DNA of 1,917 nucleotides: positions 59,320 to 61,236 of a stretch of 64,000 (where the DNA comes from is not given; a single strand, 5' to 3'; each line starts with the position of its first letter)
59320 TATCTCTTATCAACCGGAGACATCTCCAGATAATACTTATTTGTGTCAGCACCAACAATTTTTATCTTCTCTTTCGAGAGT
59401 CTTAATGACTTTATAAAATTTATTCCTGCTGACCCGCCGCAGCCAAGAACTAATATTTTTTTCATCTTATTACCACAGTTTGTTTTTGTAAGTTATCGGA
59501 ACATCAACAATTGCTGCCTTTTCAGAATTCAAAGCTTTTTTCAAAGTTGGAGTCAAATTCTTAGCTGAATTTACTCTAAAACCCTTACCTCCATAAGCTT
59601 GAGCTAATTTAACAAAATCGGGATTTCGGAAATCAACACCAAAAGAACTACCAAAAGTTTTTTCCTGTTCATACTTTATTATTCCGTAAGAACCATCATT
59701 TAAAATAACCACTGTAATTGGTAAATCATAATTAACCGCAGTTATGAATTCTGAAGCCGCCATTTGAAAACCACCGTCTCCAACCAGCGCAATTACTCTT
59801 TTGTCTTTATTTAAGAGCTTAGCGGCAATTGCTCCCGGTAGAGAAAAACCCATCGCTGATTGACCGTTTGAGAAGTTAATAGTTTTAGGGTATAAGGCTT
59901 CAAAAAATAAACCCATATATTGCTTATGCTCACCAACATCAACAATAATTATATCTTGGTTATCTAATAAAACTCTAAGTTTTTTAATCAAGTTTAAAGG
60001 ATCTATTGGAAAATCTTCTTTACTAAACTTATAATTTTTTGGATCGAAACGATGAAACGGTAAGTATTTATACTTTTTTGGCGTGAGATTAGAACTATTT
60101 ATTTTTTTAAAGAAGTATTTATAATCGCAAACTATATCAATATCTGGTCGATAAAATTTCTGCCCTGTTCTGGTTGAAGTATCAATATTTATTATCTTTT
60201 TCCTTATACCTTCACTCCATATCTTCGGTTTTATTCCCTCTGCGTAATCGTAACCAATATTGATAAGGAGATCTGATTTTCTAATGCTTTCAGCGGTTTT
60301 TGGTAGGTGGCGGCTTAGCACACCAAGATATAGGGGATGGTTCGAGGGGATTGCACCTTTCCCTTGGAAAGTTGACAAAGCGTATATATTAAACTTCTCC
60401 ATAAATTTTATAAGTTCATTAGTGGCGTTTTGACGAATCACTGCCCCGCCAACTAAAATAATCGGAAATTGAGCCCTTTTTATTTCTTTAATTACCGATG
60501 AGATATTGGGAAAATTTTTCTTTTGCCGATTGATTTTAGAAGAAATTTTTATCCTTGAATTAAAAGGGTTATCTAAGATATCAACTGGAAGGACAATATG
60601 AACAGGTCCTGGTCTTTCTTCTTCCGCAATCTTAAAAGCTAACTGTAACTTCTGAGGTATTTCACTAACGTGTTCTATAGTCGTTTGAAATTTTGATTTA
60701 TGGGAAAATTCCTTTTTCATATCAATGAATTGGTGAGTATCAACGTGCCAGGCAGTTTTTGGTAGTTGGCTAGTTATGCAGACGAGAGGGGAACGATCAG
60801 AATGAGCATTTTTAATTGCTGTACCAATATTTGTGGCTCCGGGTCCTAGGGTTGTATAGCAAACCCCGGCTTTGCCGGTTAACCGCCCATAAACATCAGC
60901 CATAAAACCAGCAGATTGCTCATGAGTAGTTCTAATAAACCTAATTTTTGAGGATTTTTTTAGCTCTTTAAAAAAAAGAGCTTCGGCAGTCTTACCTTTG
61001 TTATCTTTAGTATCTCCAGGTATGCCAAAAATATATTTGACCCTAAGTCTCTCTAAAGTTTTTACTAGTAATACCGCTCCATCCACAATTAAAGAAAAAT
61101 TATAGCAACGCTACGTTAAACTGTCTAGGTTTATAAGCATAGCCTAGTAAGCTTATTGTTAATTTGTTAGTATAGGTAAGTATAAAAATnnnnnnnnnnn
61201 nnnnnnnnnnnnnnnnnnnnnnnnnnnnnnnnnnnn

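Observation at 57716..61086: ThDP-dependent ALS-like enzyme + ATP-grasp ligase + HAD phosphatase embedded in the glycan island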

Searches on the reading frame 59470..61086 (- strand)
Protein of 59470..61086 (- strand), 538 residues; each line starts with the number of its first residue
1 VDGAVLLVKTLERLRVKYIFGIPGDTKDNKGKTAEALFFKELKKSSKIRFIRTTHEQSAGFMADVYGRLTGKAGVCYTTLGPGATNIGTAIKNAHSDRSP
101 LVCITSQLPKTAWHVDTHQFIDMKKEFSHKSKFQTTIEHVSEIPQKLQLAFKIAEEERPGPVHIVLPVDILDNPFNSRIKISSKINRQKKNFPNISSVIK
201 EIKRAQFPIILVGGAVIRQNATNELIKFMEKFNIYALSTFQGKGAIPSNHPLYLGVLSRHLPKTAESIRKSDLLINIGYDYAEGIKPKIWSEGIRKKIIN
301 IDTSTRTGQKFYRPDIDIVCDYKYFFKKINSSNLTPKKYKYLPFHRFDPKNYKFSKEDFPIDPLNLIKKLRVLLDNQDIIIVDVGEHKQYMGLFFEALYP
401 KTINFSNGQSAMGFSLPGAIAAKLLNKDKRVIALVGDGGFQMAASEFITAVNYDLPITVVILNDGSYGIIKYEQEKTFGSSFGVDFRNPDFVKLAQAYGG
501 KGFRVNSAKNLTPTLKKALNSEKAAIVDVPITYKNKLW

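Call 3: search_protein_families(library=pfam, proteins=[window:59470-61086:-], max_evalue=0.01)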
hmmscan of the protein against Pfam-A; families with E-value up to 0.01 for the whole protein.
window:59470-61086:- (538 aa): 3 families
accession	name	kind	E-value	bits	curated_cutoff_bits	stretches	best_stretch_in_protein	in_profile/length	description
PF02775.26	TPP_enzyme_C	-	2.3e-42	144.8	21.9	1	383-529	1-151/151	Thiamine pyrophosphate enzyme, C-terminal TPP binding domain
PF02776.23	TPP_enzyme_N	-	2.7e-31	108.3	26.8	1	1-119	1-111/119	Thiamine pyrophosphate enzyme, N-terminal TPP binding domain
PF00205.28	TPP_enzyme_M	-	3.9e-29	101.5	30.4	1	196-327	2-135/137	Thiamine pyrophosphate enzyme, central domain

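Call 4: search_protein_families(library=ncbifam, proteins=[window:59470-61086:-], max_evalue=0.01)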
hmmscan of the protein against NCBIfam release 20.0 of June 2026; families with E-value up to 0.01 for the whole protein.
window:59470-61086:- (538 aa): 57 families (the best 25 are shown)
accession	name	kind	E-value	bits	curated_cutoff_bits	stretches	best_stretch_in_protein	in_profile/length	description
NF006187.0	PRK08322.1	equivalog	2e-148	495.2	509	1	2-535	3-532/548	acetolactate synthase large subunit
NF006378.0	PRK08617.1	equivalog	9.8e-116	387.3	510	1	2-536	9-543/556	acetolactate synthase AlsS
TIGR00118.1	acolac_lg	equivalog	2.5e-106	356.4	538.35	1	1-536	1-539/557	biosynthetic-type acetolactate synthase large subunit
TIGR02418.1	acolac_catab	equivalog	3.5e-104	349.2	551.1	1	3-536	1-534/539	acetolactate synthase AlsS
NF004919.0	PRK06276.1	equivalog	8e-102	341.4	866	1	1-534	1-541/582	acetolactate synthase large subunit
NF004710.0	PRK06048.1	equivalog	6.5e-98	328.6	976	1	1-536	8-542/561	acetolactate synthase large subunit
NF006052.0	PRK08199.1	subfamily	3.9e-97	325.9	539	1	2-531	9-537/559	thiamine pyrophosphate protein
NF005039.0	PRK06456.1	equivalog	7e-91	305.4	868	1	3-532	4-545/572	acetolactate synthase large subunit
NF006377.0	PRK08611.1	equivalog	1e-89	301.7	742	1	6-531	9-529/576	pyruvate oxidase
NF006524.0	PRK08978.1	equivalog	1.3e-87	294.3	738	1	1-538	1-531/548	acetolactate synthase 2 catalytic subunit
NF005860.0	PRK07789.1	equivalog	9.8e-86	288.4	881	1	1-538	34-585/615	acetolactate synthase large subunit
NF006319.0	PRK08527.1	equivalog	1.7e-85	287.6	905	1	1-532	4-539/565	acetolactate synthase large subunit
NF005712.0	PRK07524.1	subfamily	7e-83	278.9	500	1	6-531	8-529/536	5-guanidino-2-oxopentanoate decarboxylase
NF005824.0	PRK07710.1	equivalog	7.6e-83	278.7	976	1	1-536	17-553/573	acetolactate synthase large subunit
NF006016.1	PRK08155.1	equivalog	1.4e-81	274.6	870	1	1-537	3-538/554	acetolactate synthase large subunit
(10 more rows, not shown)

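Call 6: search_solved_structures(query=window:59470-61086:-, max_evalue=1e-20)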
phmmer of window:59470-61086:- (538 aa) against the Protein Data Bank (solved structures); distinct sequences matched with E-value up to 1e-20: 124 (the best 60 are shown).
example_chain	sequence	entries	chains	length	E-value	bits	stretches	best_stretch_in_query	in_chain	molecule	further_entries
9zgl_A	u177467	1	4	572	3.4e-84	286.8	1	3-536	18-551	Ancestral acetolactate synthase, catabolic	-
4rjj_A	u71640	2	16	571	2e-74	254.5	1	3-536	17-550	Acetolactate synthase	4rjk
4rji_A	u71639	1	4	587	2.2e-74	254.4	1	3-536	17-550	Acetolactate synthase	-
5d6r_B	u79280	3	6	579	1.7e-69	238.3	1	3-535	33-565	Acetolactate synthase, catabolic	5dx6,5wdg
24pi_A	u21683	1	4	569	1.8e-69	238.2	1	3-535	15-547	Ancestral acetolactate synthase, catabolic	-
1ozf_A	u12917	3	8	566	2.1e-69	238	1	3-535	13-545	Acetolactate synthase, catabolic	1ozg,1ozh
13bb_A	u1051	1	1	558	4.4e-66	227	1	7-532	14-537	acetolactate synthase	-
1upa_A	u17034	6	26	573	1.7e-64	221.8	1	31-533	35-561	CARBOXYETHYLARGININE SYNTHASE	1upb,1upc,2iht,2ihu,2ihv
8x3x_A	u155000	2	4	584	1.3e-60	208.9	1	5-531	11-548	BbmA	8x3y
8xod_A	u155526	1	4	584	1.6e-60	208.6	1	5-531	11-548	BbmA-G484F complex with CBOA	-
6lpi_A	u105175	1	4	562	8.3e-60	206.3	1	3-537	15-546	Acetolactate synthase isozyme 1 large subunit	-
6dek_A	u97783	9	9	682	1.7e-56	195.4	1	39-532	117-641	Acetolactate synthase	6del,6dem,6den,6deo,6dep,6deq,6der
1jsc_A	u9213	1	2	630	2.8e-55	191.4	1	15-532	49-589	ACETOHYDROXY-ACID SYNTHASE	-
6u9d_A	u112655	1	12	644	3e-55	191.3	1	15-532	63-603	Acetolactate synthase catalytic subunit, mitochondrial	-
1n0h_A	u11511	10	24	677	3.6e-55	191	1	15-532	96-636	Acetolactate synthase | Acetolactate synthase, mitochondrial | Acetolactate synthase catalytic subunit, mitochondrial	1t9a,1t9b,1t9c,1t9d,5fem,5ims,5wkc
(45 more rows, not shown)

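Call 18: find_homologous_proteins(query=window:59470-61086:-, max_evalue=1e-60)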
Query window:59470-61086:- (538 aa): 7821 proteins with E <= 1e-60 among 8000 candidates; the best 120 are listed.
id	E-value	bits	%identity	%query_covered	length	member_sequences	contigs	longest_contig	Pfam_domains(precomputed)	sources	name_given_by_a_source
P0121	0.0e+0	1149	94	100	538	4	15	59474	PF02775.27,PF02776.24,PF00205.29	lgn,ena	-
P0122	4.8e-212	724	58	100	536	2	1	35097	PF02775.27,PF02776.24,PF00205.29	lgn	-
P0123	2.1e-211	721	58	100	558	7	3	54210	PF02775.27,PF02776.24,PF00205.29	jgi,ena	-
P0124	1.6e-206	705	57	100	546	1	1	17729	PF02775.27,PF02776.24,PF00205.29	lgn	-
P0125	1.5e-205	702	57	100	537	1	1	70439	PF02775.27,PF02776.24,PF00205.29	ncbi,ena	-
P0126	5.3e-203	694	55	100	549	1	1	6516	PF02775.27,PF02776.24,PF00205.29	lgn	-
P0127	7.5e-195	667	54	100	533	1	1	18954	PF02775.27,PF02776.24,PF00205.29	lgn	-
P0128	1.8e-159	550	49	100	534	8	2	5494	PF02775.27,PF02776.24,PF00205.29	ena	-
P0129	3.1e-123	431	41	100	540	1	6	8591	PF02775.27,PF02776.24,PF00205.29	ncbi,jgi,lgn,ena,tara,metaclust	tara:strand:+ start:388 stop:2010 length:1623 start_codon:yes stop_codon:yes gene_type:complete|meta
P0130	9.2e-120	419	42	99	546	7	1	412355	PF02775.27,PF02776.24,PF00205.29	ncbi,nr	ncbi:MAG: acetolactate synthase large subunit [Thermincola sp.]|nr:acetolactate synthase large subun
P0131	2.1e-119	418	42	100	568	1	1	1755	PF02775.27,PF02776.24,PF00205.29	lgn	-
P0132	3.3e-119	417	41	99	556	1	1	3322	PF02775.27,PF02776.24,PF00205.29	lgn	-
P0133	4.9e-119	417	39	100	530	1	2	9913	PF02775.27,PF02776.24,PF00205.29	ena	-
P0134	2.1e-118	415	41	100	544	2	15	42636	PF02775.27,PF02776.24,PF00205.29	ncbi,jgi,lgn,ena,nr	ncbi:MAG TPA: acetolactate synthase large subunit [Methanosarcinales archaeon]|nr:acetolactate synth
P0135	8.6e-118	413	40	99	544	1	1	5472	PF02775.27,PF02776.24,PF00205.29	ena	-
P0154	3.0e-114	401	38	99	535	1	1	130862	PF02775.27,PF02776.24,PF00205.29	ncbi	-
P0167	9.2e-114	399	40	100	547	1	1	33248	PF02775.27,PF02552.23,PF02776.24,PF00205.29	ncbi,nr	ncbi:MAG: acetolactate synthase large subunit [Candidatus Diapherotrites archaeon]|nr:acetolactate s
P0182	2.1e-113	398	39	99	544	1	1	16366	PF02775.27,PF02776.24,PF00205.29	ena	-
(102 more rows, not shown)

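Call 41: find_encoding_contigs(protein=P0128, flank=8000, max_places=2)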
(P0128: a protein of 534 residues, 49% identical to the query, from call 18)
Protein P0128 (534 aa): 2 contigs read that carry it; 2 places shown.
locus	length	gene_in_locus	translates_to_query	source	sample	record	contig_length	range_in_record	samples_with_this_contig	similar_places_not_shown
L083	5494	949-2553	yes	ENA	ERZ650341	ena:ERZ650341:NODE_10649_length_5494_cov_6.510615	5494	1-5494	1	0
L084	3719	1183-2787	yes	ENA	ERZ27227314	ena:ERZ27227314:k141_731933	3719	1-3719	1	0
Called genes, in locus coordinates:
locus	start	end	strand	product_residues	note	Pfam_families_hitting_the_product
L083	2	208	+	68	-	?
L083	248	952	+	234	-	PF00702:Hydrolase, PF13419:HAD_2, PF13242:Hydrolase_like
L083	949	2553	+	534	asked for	PF02776:TPP_enzyme_N, PF00205:TPP_enzyme_M, PF02775:TPP_enzyme_C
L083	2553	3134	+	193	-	PF01966:HD (weak)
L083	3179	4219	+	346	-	PF21360:PylC-like_N, PF02655:ATP-grasp_3 (weak), PF13535:ATP-grasp_4 (weak), PF15632:ATPgrasp_Ter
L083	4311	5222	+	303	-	PF13506:Glyco_transf_21, PF13641:Glyco_tranf_2_3, PF00535:Glycos_transf_2, PF10111:Glyco_tranf_2_2, PF13632:Glyco_trans_2_3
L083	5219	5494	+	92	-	?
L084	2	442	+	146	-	?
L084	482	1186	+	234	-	PF00702:Hydrolase, PF13419:HAD_2, PF13242:Hydrolase_like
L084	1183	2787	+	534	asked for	PF02776:TPP_enzyme_N, PF00205:TPP_enzyme_M, PF02775:TPP_enzyme_C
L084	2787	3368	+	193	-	PF01966:HD (weak)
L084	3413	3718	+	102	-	?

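Call 42: find_encoding_contigs(protein=P0167, flank=8000, max_places=2)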
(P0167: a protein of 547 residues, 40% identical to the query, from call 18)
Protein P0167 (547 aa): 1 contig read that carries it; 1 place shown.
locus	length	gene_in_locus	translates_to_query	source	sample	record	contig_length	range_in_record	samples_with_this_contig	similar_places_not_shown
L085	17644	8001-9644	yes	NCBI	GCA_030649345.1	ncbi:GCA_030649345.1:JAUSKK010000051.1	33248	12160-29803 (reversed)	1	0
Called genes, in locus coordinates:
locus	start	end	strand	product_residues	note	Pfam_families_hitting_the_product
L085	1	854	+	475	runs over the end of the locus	PF00890:FAD_binding_2 (weak), PF01134:GIDA (weak), PF01266:DAO (faint), PF07992:Pyr_redox_2, PF12831:FAD_oxidored, PF13738:Pyr_redox_3, PF00070:Pyr_redox, PF02852:Pyr_redox_dim, +2 more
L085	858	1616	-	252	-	-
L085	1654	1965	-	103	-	-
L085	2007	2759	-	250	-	PF21948:LplA-B_cat, PF03099:BPL_LplA_LipB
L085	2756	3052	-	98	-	-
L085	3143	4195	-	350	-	-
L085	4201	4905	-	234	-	-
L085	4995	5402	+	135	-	PF00903:Glyoxalase, PF22677:Ble-like_N (weak)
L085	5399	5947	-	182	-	PF02525:Flavodoxin_2, PF03358:FMN_red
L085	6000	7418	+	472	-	PF00171:Aldedh, PF05893:LuxC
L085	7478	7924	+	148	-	-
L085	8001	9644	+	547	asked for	PF02776:TPP_enzyme_N, PF02552:CO_dh (faint), PF00205:TPP_enzyme_M, PF02775:TPP_enzyme_C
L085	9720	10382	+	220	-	PF08022:FAD_binding_8 (weak), PF08030:NAD_binding_6 (weak), PF00175:NAD_binding_1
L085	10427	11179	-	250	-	-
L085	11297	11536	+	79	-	PF13370:Fer4_13, PF13459:Fer4_15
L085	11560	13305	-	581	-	PF00890:FAD_binding_2, PF01266:DAO (faint), PF03486:HI0933_like (weak), PF02910:Succ_DH_flav_C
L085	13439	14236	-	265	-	-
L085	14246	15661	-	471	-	PF00206:Lyase_1, PF10415:FumaraseC_C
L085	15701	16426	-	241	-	PF00285:Citrate_synt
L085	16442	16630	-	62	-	-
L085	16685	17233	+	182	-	PF01169:GDT1, PF01925:TauE (weak), PF01169:GDT1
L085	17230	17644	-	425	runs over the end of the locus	PF00079:Serpin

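Call 43: find_encoding_contigs(protein=P0129, flank=8000, max_places=2)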
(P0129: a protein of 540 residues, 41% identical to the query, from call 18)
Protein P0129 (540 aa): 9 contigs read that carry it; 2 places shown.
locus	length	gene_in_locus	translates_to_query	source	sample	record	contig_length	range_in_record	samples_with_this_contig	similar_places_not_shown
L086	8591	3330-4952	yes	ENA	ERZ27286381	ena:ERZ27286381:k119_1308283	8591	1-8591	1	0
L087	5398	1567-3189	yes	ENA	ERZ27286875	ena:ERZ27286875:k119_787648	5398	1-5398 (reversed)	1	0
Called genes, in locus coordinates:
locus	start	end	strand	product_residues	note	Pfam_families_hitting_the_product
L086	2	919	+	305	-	?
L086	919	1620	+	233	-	PF00149:Metallophos, PF12850:Metallophos_2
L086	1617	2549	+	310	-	PF02655:ATP-grasp_3, PF15632:ATPgrasp_Ter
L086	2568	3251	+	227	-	PF02585:PIG-L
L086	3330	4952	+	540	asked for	PF02776:TPP_enzyme_N, PF00205:TPP_enzyme_M, PF02775:TPP_enzyme_C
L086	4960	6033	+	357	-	PF21360:PylC-like_N, PF02655:ATP-grasp_3 (faint), PF02786:CPSase_L_D2 (faint), PF13535:ATP-grasp_4 (weak), PF15632:ATPgrasp_Ter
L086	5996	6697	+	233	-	PF00702:Hydrolase, PF13419:HAD_2, PF13242:Hydrolase_like (weak)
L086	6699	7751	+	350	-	PF03102:NeuB, PF08666:SAF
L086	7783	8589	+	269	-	?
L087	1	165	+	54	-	?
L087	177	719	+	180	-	PF13302:Acetyltransf_3 (faint), PF13420:Acetyltransf_4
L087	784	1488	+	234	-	PF02585:PIG-L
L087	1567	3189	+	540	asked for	PF02776:TPP_enzyme_N, PF00205:TPP_enzyme_M, PF02775:TPP_enzyme_C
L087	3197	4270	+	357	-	PF21360:PylC-like_N, PF02655:ATP-grasp_3 (faint), PF02786:CPSase_L_D2 (faint), PF13535:ATP-grasp_4 (weak), PF15632:ATPgrasp_Ter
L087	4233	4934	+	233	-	PF00702:Hydrolase, PF13419:HAD_2, PF13242:Hydrolase_like (weak)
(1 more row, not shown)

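Call 50: find_encoding_contigs(protein=P0133, flank=8000, max_places=2)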
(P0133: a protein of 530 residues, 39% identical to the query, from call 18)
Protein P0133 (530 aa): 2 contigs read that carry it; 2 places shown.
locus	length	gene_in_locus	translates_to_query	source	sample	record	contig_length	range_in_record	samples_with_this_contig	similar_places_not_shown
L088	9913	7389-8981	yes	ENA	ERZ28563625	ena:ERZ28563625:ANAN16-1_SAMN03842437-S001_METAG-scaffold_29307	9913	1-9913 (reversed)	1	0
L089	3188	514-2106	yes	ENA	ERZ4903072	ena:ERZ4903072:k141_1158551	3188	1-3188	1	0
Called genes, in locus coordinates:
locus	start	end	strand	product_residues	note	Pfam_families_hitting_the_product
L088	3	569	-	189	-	?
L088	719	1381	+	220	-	PF00483:NTP_transferase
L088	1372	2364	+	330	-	PF04321:RmlD_sub_bind, PF08659:KR (weak), PF01073:3Beta_HSD, PF01370:Epimerase, PF02719:Polysacc_synt_2, PF07993:NAD_binding_4 (faint), PF13460:NAD_binding_10, PF16363:GDP_Man_Dehyd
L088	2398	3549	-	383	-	PF00534:Glycos_transf_1, PF13692:Glyco_trans_1_4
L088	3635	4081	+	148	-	PF04734:Ceramidase_alk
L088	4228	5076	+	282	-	-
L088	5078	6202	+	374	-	PF02350:Epimerase_2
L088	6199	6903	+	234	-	-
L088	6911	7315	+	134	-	PF01041:DegT_DnrJ_EryC1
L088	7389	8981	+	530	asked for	PF02776:TPP_enzyme_N, PF00205:TPP_enzyme_M, PF02775:TPP_enzyme_C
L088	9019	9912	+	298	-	?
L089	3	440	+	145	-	?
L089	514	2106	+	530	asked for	PF02776:TPP_enzyme_N, PF00205:TPP_enzyme_M, PF02775:TPP_enzyme_C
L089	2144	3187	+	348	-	?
